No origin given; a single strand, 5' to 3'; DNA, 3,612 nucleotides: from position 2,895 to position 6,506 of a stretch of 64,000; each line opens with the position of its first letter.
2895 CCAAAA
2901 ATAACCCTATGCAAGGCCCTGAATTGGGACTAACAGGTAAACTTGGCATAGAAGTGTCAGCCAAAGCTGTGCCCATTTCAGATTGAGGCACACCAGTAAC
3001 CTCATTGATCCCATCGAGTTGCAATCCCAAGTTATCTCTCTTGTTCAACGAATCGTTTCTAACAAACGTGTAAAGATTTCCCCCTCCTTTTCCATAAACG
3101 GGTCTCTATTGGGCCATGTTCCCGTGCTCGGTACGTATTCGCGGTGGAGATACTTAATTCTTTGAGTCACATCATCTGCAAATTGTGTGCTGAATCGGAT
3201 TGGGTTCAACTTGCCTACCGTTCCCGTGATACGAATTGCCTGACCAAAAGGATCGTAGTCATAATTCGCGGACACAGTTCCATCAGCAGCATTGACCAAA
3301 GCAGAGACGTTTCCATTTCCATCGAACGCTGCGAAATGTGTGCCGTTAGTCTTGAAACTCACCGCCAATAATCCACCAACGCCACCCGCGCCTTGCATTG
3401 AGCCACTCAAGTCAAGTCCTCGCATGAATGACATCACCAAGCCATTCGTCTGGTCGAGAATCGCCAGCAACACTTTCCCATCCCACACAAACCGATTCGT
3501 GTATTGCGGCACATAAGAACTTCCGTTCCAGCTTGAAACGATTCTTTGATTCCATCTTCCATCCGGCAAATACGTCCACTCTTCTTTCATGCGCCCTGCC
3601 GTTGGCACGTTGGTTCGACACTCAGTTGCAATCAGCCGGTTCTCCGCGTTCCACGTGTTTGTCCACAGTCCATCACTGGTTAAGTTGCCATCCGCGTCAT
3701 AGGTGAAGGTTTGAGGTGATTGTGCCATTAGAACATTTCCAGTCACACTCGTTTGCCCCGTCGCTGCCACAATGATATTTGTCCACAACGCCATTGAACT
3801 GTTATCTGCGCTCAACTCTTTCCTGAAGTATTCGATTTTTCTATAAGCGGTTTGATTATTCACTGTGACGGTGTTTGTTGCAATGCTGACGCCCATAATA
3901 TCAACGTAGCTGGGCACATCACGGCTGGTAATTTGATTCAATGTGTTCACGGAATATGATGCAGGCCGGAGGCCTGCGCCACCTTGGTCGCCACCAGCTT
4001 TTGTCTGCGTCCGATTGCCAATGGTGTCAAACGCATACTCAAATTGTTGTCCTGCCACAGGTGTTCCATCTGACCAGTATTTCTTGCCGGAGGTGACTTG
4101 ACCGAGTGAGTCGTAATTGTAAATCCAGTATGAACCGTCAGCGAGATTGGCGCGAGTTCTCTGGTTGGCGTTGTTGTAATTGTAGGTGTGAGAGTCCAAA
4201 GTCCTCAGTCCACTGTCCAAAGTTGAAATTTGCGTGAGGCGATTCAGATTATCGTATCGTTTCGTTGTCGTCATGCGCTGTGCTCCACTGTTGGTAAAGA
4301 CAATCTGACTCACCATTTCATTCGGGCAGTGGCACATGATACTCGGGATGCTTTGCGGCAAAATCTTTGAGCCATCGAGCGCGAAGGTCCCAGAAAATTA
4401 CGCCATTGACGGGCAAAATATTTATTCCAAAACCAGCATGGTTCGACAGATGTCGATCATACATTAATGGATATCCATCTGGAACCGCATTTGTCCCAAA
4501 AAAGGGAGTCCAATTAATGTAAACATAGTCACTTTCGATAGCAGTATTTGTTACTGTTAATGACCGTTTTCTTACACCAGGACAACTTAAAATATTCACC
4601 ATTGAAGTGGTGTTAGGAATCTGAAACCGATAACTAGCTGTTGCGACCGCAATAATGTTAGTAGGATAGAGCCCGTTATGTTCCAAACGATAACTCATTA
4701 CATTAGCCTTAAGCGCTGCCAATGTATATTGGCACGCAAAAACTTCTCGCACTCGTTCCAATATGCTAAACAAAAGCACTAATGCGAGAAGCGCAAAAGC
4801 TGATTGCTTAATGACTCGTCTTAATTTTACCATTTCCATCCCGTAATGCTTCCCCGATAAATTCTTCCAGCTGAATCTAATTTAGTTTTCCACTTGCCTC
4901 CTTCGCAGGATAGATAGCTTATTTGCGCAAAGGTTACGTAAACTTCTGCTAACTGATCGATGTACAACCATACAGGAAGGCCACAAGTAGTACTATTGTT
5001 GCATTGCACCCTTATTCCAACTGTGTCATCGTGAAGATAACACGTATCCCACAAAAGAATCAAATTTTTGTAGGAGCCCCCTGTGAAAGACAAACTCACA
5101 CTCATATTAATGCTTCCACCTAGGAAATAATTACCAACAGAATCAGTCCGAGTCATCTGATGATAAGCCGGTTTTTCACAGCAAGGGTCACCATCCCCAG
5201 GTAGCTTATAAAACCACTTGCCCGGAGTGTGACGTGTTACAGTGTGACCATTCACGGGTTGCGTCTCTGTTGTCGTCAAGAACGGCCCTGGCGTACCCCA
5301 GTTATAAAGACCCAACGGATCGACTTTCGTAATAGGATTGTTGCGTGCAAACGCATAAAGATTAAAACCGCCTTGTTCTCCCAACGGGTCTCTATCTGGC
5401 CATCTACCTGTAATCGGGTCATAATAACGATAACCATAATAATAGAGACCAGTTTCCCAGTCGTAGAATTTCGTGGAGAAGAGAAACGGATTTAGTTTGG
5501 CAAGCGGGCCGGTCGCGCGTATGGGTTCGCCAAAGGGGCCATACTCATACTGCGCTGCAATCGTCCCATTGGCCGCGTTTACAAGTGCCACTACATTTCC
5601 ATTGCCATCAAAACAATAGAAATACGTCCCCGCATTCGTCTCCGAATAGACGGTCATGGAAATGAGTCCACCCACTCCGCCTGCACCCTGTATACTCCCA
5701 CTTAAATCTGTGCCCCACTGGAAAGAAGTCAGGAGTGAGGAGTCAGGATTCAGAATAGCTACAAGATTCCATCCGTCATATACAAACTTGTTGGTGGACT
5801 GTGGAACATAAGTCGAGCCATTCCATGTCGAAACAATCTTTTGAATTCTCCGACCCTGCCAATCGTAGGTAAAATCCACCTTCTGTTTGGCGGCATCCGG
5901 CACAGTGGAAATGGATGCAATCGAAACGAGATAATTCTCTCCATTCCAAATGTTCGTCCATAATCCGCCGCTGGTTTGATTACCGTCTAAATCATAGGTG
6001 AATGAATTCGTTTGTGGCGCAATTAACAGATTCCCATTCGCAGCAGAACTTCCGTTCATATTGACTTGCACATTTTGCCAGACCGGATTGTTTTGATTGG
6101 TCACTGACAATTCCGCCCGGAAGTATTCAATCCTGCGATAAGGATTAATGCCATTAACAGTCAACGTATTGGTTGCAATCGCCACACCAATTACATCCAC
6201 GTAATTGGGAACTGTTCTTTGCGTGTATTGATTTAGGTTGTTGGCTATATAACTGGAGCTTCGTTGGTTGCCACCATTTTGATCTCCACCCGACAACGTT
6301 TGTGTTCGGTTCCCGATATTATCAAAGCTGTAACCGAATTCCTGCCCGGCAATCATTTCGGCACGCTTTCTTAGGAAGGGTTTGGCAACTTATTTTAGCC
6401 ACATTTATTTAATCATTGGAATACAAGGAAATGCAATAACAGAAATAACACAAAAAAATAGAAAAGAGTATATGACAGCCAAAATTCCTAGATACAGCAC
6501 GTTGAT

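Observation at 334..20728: Rhs polymorphic-toxin array: one full-length gene plus six orphan C-terminal modules carrying seven different toxin tips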

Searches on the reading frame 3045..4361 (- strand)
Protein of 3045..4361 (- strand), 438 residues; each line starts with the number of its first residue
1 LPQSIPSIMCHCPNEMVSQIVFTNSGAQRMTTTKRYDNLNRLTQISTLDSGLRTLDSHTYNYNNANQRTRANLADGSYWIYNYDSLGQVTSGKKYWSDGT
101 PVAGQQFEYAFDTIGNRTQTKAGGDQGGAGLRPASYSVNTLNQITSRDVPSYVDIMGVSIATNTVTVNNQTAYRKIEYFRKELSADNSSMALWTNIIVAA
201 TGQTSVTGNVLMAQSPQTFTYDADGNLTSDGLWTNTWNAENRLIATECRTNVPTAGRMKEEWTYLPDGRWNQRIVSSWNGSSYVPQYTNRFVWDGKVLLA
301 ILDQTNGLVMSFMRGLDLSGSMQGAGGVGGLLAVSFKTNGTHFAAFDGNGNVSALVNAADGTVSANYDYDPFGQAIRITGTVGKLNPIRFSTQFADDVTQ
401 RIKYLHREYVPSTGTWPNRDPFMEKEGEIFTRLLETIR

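Call 4: search_protein_families(library=pfam, proteins=[window:3045-4361:-], max_evalue=0.01)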
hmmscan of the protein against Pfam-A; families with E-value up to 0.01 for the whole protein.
window:3045-4361:- (438 aa): 1 family
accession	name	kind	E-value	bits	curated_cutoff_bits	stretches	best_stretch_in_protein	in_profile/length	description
PF05593.20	RHS_repeat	-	1.3e-11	45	22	0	62-91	1-30/38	RHS Repeat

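Call 5: search_protein_families(library=ncbifam, proteins=[window:3045-4361:-], max_evalue=0.01)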
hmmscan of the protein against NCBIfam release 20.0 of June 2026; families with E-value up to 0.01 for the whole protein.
window:3045-4361:- (438 aa): 2 families
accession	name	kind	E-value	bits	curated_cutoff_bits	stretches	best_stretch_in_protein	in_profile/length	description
TIGR03696.1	Rhs_assc_core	domain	4.2e-08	33.6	32.5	1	369-427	1-56/76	RHS repeat-associated core domain-containing protein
TIGR01643.1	YD_repeat_2x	repeat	0.00085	19.8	15.8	0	62-91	1-30/42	YD repeat-containing protein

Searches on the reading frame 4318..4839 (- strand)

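Call 8: search_protein_families(library=pfam, proteins=[window:4318-4839:-], max_evalue=1)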
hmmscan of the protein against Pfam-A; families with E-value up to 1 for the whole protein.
window:4318-4839:- (173 aa): 1 family
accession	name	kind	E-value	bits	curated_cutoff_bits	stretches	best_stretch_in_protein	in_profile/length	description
PF21254.3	AGA-YXIM_GBD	-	0.2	12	27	1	62-98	98-134/138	Beta-agarase/YXIM esterase-like, galactose-binding domain-like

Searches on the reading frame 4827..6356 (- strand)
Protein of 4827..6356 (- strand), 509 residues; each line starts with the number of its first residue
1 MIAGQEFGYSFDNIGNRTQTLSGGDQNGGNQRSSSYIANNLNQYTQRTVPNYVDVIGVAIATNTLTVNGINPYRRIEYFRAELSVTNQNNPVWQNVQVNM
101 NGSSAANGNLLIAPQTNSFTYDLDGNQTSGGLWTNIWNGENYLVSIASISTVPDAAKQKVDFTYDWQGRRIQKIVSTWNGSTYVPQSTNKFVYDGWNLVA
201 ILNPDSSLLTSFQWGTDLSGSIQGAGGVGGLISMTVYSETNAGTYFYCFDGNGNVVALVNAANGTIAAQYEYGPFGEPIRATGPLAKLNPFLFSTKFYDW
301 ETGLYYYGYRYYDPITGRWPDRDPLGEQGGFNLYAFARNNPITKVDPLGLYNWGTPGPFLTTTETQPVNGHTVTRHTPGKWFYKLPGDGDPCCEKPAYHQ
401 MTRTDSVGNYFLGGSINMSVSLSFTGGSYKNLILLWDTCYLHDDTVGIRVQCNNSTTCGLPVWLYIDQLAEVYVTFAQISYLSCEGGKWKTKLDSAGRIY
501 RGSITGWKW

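Call 4: search_protein_families(library=pfam, proteins=[window:4827-6356:-], max_evalue=0.01)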
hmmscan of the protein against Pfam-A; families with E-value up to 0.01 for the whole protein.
window:4827-6356:- (509 aa): 2 families
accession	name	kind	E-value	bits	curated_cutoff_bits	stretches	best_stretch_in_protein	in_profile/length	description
PF25023.1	TEN_YD-shell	-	2.2e-05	23.2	50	1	239-346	783-895/909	Teneurin YD-shell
PF05593.20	RHS_repeat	-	6.1e-05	23.8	22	0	249-284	1-34/38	RHS Repeat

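Call 5: search_protein_families(library=ncbifam, proteins=[window:4827-6356:-], max_evalue=0.01)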
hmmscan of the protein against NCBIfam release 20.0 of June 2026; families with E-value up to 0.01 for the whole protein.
window:4827-6356:- (509 aa): 2 families
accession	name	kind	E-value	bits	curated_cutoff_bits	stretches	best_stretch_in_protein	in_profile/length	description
TIGR03696.1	Rhs_assc_core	domain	4.1e-24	84.9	32.5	1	272-350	1-76/76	RHS repeat-associated core domain-containing protein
NF041261.1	RHS_core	equivalog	1.1e-16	60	2000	1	244-350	1157-1261/1261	RHS element core protein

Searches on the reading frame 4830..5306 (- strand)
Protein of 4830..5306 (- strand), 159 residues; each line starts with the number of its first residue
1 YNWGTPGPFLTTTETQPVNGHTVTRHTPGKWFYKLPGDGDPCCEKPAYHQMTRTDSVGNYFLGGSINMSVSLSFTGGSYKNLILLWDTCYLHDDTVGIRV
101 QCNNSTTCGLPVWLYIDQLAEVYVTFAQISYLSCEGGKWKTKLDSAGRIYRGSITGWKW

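Call 17: search_protein_families(library=pfam, proteins=[window:4830-5306:-], max_evalue=10)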
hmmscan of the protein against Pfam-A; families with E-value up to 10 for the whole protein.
seq(159 aa): 0 families

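Call 100: search_solved_structures(query=A4, max_evalue=1)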
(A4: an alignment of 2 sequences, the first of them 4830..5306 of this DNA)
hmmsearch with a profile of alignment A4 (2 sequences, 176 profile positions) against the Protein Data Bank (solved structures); distinct sequences matched with E-value up to 1: 0.
